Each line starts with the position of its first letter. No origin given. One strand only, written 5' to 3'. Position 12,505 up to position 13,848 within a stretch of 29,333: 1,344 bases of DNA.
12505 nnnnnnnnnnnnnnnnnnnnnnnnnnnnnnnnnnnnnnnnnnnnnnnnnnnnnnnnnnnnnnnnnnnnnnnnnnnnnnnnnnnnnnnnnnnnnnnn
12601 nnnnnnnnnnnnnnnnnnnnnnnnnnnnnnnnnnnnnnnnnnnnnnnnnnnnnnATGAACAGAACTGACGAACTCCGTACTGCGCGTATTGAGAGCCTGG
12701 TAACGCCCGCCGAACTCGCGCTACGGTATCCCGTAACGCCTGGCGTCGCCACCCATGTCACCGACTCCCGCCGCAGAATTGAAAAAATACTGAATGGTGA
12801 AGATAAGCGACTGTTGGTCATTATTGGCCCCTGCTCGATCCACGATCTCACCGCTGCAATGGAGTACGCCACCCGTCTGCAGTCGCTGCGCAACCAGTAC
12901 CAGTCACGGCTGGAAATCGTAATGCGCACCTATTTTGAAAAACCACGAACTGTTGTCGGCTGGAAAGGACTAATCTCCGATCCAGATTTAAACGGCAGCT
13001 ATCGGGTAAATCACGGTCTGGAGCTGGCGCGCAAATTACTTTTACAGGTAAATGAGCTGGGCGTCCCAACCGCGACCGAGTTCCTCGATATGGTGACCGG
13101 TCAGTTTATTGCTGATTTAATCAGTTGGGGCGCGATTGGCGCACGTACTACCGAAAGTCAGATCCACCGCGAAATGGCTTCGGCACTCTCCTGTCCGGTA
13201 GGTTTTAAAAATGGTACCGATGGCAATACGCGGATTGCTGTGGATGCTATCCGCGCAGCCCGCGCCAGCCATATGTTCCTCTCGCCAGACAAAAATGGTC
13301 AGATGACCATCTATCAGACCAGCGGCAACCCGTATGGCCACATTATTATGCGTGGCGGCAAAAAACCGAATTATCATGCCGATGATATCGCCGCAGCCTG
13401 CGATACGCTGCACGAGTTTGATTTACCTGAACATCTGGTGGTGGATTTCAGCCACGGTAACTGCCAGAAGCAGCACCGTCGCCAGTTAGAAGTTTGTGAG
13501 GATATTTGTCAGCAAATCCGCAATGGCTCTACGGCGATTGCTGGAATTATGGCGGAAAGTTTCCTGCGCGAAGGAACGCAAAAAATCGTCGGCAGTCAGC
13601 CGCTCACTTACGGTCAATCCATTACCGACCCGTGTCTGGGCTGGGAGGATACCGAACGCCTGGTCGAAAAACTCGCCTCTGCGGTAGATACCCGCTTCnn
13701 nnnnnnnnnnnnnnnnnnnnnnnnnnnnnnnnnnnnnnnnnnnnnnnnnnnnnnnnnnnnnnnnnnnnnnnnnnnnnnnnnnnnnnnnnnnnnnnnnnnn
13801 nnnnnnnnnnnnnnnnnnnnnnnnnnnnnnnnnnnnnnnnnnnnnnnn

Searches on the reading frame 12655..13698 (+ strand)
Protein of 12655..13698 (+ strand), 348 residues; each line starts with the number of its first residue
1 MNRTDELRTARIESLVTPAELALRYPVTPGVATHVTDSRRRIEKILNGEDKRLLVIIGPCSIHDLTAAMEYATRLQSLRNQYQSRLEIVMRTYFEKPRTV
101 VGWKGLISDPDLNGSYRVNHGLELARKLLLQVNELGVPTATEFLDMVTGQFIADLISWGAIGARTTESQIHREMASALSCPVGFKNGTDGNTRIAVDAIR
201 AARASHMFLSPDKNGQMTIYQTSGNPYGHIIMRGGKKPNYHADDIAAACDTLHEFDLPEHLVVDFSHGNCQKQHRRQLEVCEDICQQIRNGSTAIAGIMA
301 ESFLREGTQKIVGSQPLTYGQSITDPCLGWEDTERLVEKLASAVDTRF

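Call 12: find_related_loci(query=window:12655-13698:+, collection=genome_contigs, flank=1500)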
Query window:12655-13698:+ (348 aa) in genome_contigs; peptide patterns used: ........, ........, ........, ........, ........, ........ (x = any residue, [..] = any of these).
600 stretches matched a pattern (row limit reached: there are more); 588 encode a relative of the query (tblastn E <= 1e-3); the best 80 are kept; 80 distinct loci.
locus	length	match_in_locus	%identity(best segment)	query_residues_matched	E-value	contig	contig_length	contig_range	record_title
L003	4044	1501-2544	97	1-348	0e+0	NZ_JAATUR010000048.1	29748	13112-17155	Escherichia coli strain SCPM-O-B-8794 48length=297, whole genome shotgun sequence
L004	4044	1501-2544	97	1-348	0e+0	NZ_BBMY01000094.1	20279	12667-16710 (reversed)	Escherichia albertii NBRC 107761 = DSM 17582 strain NBRC 107761, whole genome shotgun sequence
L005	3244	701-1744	91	1-348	0e+0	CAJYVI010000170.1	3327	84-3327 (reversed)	MAG: uncultured Pseudocitrobacter sp. isolate SP260_1_metabat2_genome_mining.39 genome assembly, contig: k127_66302, who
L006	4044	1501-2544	90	1-348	0e+0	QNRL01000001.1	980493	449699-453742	Pseudocitrobacter faecalis strain DSM 27453 Ga0244571_101, whole genome shotgun sequence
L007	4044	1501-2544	88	1-348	0e+0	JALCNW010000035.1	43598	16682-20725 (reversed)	MAG: Enterobacter sp. isolate UW_MP_ENTER5_1 Ga0455787_00366, whole genome shotgun sequence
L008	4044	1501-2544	88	1-348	0e+0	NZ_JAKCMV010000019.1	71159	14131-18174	Enterobacter asburiae strain INSAq146 Aq146_contig_19, whole genome shotgun sequence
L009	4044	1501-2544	88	1-348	0e+0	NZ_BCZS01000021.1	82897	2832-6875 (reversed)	Pluralibacter gergoviae ATCC 33028 = NBRC 105706, whole genome shotgun sequence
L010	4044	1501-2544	89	1-348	0e+0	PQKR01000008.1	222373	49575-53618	Escherichia sp. ESNIH1 NODE_8, whole genome shotgun sequence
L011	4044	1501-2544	88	1-348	0e+0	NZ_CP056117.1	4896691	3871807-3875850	Enterobacter cloacae strain DSM 26481 chromosome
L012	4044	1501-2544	86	1-348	0e+0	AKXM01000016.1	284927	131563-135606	Enterobacter sp. Ag1 Contig17, whole genome shotgun sequence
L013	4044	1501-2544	87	1-348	0e+0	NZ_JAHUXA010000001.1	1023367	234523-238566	Enterobacter sp. ENT03 NODE_1_length_1023367_cov_52.824731, whole genome shotgun sequence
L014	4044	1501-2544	86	1-348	0e+0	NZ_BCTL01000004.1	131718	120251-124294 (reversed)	Cedecea neteri NBRC 105707 = ATCC 33855 strain NBRC 105707, whole genome shotgun sequence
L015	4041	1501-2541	86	1-347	0e+0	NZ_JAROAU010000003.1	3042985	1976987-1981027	Kosakonia cowanii strain 282A-S69 282A_S69_3, whole genome shotgun sequence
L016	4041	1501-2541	87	1-347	0e+0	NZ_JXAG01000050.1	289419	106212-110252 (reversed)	Enterobacter sp. Bisph1 contig050, whole genome shotgun sequence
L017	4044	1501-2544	84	1-348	0e+0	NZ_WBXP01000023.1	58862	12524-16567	Shimwellia pseudoproteus strain DSM 3038 DSM3038_23, whole genome shotgun sequence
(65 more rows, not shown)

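Call 36: find_homologous_proteins(query=window:12655-13698:+, max_evalue=1e-100)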
Query window:12655-13698:+ (348 aa): 7617 proteins with E <= 1e-100 among 8000 candidates; the best 120 are listed.
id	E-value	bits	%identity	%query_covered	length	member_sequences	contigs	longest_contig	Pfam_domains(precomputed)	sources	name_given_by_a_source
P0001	7.0e-232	786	99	100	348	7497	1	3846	PF00793.27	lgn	-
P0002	2.3e-212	722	91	100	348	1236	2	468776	PF00793.27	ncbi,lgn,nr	ncbi:3-deoxy-7-phosphoheptulonate synthase AroH [Salmonella enterica subsp. enterica serovar Montevi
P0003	2.3e-212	722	91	100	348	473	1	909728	PF00793.27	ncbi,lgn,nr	ncbi:3-deoxy-7-phosphoheptulonate synthase AroH [Salmonella enterica]|nr:3-deoxy-7-phosphoheptulonat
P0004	4.2e-211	718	90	100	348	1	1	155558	PF00793.27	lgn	-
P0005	7.9e-211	717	90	100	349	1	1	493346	PF00793.27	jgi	-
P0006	1.1e-210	717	90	100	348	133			PF00793.27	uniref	uniref:Phospho-2-dehydro-3-deoxyheptonate aldolase, Trp-sensitive n=1 Tax=termite gut metagenome Tax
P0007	1.5e-209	713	90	100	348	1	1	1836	PF00793.27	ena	-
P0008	7.2e-209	711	89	100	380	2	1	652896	PF00793.27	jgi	jgi:3-deoxy-7-phosphoheptulonate synthase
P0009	1.0e-208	710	90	100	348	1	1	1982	PF00793.27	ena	-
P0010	1.2e-208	710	90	100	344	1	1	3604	PF00793.27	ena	-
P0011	3.6e-208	709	89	100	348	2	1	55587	PF00793.27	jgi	jgi:3-deoxy-7-phosphoheptulonate synthase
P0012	5.1e-208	708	89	100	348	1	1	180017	PF00793.27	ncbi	ncbi:TPA: 3-deoxy-7-phosphoheptulonate synthase AroH [Citrobacter freundii]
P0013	6.8e-208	708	88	100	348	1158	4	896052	PF00793.27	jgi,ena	-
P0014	1.3e-207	707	90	100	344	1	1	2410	PF00793.27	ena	-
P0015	3.3e-207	705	88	100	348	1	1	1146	PF00793.27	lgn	-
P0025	1.9e-206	703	92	100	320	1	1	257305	PF00793.27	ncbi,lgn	ncbi:3-deoxy-7-phosphoheptulonate synthase AroH [Escherichia coli]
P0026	2.3e-206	703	87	100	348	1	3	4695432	PF00793.27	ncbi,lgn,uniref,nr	ncbi:3-deoxy-7-phosphoheptulonate synthase AroH [Leclercia adecarboxylata]|uniref:3-deoxy-7-phosphoh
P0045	8.2e-206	701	88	100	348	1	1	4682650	PF00793.27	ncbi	ncbi:3-deoxy-7-phosphoheptulonate synthase AroH [Salmonella enterica]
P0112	3.1e-201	686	87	100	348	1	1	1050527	PF00793.27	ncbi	ncbi:3-deoxy-7-phosphoheptulonate synthase AroH [Klebsiella oxytoca]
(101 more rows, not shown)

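Call 37: find_encoding_contigs(protein=P0003, flank=700, max_places=2)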
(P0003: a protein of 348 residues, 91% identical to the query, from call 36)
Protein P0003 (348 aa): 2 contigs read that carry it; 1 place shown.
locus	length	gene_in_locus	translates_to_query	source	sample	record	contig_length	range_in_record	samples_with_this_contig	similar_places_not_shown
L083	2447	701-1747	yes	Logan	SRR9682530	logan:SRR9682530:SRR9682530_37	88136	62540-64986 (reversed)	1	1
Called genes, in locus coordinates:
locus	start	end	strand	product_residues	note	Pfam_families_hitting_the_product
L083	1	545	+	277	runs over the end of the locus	PF03618:Kinase-PPPase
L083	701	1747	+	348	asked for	PF00793:DAHP_synth_1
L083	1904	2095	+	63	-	PF10636:hemP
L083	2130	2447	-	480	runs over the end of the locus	PF02696:SelO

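Call 38: find_encoding_contigs(protein=P0012, flank=700, max_places=2)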
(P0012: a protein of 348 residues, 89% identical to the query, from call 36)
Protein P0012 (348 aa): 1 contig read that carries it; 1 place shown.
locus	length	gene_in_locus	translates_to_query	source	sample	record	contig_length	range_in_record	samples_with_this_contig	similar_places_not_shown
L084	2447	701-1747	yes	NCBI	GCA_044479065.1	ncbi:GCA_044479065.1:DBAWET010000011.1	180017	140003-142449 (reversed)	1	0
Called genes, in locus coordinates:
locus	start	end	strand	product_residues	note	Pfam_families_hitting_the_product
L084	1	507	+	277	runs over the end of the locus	PF03618:Kinase-PPPase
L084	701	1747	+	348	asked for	PF00793:DAHP_synth_1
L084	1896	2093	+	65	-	PF10636:hemP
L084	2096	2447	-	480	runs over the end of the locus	PF02696:SelO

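Call 39: find_encoding_contigs(protein=P0112, flank=700, max_places=2)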
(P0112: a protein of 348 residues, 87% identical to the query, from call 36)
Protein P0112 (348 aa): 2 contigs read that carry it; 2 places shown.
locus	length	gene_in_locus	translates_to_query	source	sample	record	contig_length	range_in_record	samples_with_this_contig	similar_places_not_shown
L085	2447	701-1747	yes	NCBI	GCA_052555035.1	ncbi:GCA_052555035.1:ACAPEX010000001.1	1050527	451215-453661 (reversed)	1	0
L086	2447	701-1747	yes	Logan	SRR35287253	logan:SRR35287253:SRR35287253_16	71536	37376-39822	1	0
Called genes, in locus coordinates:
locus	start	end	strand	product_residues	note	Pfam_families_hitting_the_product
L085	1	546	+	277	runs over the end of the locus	PF03618:Kinase-PPPase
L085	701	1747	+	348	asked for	PF00793:DAHP_synth_1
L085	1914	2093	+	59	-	PF10636:hemP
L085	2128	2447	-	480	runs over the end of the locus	PF02696:SelO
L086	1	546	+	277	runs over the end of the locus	PF03618:Kinase-PPPase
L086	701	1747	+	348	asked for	PF00793:DAHP_synth_1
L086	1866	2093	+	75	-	PF10636:hemP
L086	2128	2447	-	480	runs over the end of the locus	PF02696:SelO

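Call 40: find_encoding_contigs(protein=P0013, flank=700, max_places=2)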
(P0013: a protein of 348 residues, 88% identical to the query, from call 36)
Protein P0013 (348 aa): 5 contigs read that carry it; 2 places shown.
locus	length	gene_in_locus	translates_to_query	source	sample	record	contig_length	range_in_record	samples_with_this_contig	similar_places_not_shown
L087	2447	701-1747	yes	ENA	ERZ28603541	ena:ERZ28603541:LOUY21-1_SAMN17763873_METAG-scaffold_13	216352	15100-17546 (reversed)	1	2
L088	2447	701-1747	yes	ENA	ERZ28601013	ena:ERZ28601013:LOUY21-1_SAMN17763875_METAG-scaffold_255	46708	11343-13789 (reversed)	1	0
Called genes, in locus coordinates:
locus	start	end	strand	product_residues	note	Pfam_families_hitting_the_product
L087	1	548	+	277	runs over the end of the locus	PF03618:Kinase-PPPase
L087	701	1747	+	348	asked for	PF00793:DAHP_synth_1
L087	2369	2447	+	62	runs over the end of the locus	PF10636:hemP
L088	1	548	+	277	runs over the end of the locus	PF03618:Kinase-PPPase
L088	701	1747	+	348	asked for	PF00793:DAHP_synth_1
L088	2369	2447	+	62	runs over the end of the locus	PF10636:hemP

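Call 43: find_encoding_contigs(protein=P0026, flank=700, max_places=1)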
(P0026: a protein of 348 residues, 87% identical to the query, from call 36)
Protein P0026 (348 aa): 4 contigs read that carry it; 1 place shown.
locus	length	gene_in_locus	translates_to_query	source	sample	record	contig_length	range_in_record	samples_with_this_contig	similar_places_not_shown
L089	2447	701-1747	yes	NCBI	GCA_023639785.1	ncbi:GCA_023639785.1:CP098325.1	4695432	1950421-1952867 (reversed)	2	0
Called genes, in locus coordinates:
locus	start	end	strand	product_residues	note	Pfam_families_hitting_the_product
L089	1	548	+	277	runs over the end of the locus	PF03618:Kinase-PPPase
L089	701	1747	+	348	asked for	PF00793:DAHP_synth_1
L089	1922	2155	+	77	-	PF10636:hemP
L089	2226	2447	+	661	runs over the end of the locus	PF07715:Plug, PF00593:TonB_dep_Rec_b-barrel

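Call 44: find_encoding_contigs(protein=P0006, flank=700, max_places=2)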
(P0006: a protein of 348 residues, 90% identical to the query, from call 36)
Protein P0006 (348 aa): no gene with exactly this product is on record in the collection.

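Call 45: find_encoding_contigs(protein=P0005, flank=700, max_places=2)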
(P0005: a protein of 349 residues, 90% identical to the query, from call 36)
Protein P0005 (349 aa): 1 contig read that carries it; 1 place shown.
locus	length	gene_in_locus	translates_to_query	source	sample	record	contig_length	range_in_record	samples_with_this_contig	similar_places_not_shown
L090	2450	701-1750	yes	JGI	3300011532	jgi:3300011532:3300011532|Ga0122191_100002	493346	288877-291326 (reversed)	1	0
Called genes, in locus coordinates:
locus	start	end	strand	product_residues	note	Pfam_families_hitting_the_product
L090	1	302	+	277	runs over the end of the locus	PF03618:Kinase-PPPase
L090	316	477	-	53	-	-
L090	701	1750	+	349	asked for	PF00793:DAHP_synth_1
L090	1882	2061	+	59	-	PF10636:hemP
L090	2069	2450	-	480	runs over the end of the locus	PF02696:SelO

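Call 47: find_encoding_contigs(protein=P0045, flank=700, max_places=1)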
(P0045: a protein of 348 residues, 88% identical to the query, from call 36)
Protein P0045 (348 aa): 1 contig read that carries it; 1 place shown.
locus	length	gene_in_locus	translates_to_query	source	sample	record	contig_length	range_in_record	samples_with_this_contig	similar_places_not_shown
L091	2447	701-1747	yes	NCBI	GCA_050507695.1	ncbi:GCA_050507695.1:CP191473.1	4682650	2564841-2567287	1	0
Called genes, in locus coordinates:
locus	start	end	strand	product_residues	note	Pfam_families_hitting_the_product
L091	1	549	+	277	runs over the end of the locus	PF03618:Kinase-PPPase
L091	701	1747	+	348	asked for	PF00793:DAHP_synth_1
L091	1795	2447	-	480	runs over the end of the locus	PF02696:SelO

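Call 48: find_encoding_contigs(protein=P0004, flank=700, max_places=1)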
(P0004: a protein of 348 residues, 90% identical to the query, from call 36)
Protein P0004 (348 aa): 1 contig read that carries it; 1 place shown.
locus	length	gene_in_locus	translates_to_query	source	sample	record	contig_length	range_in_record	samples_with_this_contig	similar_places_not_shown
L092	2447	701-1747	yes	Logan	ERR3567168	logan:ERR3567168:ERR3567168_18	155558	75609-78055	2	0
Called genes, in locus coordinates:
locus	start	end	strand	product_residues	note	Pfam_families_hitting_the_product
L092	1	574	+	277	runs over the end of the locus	PF03618:Kinase-PPPase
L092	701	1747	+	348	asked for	PF00793:DAHP_synth_1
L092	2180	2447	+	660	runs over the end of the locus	PF07715:Plug, PF00593:TonB_dep_Rec_b-barrel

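Call 49: find_encoding_contigs(protein=P0025, flank=700, max_places=1)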
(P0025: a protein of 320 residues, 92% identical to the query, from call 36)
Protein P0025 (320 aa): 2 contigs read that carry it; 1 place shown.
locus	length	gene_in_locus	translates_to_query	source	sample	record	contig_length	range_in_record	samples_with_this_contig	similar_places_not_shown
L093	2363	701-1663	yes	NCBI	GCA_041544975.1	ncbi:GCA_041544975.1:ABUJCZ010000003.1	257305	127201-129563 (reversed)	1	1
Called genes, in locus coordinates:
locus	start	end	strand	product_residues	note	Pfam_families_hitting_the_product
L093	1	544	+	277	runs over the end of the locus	PF03618:Kinase-PPPase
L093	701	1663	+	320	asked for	PF00793:DAHP_synth_1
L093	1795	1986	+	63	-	PF10636:hemP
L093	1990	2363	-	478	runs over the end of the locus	PF02696:SelO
